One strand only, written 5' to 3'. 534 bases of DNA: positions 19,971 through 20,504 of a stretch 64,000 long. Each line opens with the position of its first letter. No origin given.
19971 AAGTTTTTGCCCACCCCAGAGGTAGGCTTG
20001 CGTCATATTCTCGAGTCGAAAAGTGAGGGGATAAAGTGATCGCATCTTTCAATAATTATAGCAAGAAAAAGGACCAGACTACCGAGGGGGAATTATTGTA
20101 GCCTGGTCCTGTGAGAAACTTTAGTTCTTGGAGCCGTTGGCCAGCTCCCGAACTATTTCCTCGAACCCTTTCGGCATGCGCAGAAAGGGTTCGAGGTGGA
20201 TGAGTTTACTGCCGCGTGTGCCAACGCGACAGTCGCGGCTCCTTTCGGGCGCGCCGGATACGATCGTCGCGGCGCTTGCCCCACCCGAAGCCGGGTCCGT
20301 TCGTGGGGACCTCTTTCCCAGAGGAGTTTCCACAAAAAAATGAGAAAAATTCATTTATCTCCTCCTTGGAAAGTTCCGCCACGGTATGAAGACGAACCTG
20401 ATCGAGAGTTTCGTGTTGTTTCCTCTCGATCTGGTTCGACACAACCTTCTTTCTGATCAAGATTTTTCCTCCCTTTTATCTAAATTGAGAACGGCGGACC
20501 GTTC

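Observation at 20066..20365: GC-rich, palindrome-dense element upstream of manA carrying a perfect RBS, a 77-aa atypical ORF and an intrinsic terminator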

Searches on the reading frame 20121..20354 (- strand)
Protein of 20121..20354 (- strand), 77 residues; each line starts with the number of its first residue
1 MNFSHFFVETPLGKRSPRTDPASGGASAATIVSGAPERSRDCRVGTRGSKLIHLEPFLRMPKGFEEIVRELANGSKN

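Call 13: search_protein_families(library=pfam, proteins=[window:20121-20354:-], max_evalue=0.01)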
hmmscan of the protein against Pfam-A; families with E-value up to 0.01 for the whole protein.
window:20121-20354:- (77 aa): 0 families

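Call 16: find_homologous_proteins(query=window:20121-20354:-, max_evalue=0.01)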
Query window:20121-20354:- (77 aa): 1 proteins with E <= 0.01 among 1 candidates.
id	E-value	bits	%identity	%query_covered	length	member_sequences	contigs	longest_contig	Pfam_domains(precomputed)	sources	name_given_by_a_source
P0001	5.8e-44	165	100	100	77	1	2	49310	-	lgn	-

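Call 18: find_encoding_contigs(protein=P0001, flank=10000, max_places=10)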
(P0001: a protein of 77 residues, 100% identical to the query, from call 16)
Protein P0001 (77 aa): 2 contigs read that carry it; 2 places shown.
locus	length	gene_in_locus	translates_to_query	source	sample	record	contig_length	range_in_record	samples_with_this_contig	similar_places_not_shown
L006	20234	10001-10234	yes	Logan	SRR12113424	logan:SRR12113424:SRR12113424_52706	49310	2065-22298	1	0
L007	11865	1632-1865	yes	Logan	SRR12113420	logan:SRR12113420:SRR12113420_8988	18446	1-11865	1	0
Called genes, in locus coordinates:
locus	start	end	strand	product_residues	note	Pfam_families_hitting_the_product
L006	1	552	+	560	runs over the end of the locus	PF13360:PQQ_2 (weak), PF13570:Beta-prop_ACSF4, PF13360:PQQ_2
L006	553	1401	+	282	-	-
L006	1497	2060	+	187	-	PF01661:Macro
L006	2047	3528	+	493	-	PF11074:DUF2779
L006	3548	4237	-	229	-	PF01988:VIT1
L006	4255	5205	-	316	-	-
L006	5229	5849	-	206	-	PF04203:Sortase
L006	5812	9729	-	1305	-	PF13715:CarbopepD_reg_2 (faint), PF13620:CarboxypepD_reg (weak), PF17802:SpaA (faint), PF13620:CarboxypepD_reg (weak)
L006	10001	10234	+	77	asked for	-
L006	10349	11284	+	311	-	PF20511:PMI_typeI_cat, PF21621:MPI_cupin_dom (faint)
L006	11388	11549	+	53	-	-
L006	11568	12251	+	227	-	PF18306:LDcluster4, PF03641:Lysine_decarbox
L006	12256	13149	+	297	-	PF17991:Thioredoxin_10 (weak)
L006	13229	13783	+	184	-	-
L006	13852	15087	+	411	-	PF00266:Aminotran_5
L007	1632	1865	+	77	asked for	-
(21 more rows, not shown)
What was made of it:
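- The Logan gene caller calls it (call 18).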

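Call 61: search_protein_representatives(protein=window:20121-20354:-)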
Query: 77 residues. Proteins with E-value up to 0.001 (for the whole library): 3; up to 1e-10: 1; up to 1e-30: 1. The best 3 are listed.
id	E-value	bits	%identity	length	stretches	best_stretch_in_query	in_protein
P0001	1.8e-44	164.8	100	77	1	1-77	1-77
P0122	1.3e-09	54.3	28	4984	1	3-42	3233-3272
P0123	1.6e-05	41.3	41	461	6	7-40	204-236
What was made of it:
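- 20121..20367 (-): SD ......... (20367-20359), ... (20354) and the 77-aa Arg/Gly/Ser/Pro-rich ORF. The only true match among 5.8 billion clusters and 1.84 billion representatives is itself (calls 16, 61).
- Apart from its own entry, phmmer against 1.84 billion representatives found only two matches, which look compositional: one to a 4984-aa protein and one split into six stretches (call 61).
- Tried and rejected: With phmmer it hit itself plus two hits that look compositional (calls 16, 61).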

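Call 69: predict_structure(protein=window:20121-20354:-)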
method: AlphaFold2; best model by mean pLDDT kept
length: 77 residues; sequences in the alignment: 1
mean_pLDDT: 44.9   pTM: 0.29
mean pLDDT of the five models: 44.9, 43.6, 43.3, 42.7, 41.4
residues with pLDDT >= 90: 0; 70-90: 0; 50-70: 25; < 50: 52
segments of 3 or more residues with pLDDT < 50: 1-39, 55-61, 75-77
pLDDT, mean of each block of 10 residues (from residue 1): 40 37 34 43 52 49 57 49
secondary structure, 60 per line:
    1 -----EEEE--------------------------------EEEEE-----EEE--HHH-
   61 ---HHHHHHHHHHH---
elements in order: E6-9 E42-46 E52-54 H64-74
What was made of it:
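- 20121..20367 (-): AF2 mean pLDDT 44.9 (call 69).
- AF2 gives no confident fold (call 69). AF2 mean pLDDT is 44.9 (call 69).
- Tried and rejected: AF2 gave no confident fold (call 69).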

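Call 95: search_protein_families(library=ncbifam, proteins=[window:20121-20354:-], max_evalue=1)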
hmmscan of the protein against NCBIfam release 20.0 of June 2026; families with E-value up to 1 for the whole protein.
window:20121-20354:- (77 aa): 0 families

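Call 96: search_protein_families(library=phrogs, proteins=[window:20121-20354:-], max_evalue=1)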
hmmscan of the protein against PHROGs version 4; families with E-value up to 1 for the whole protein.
window:20121-20354:- (77 aa): 0 families
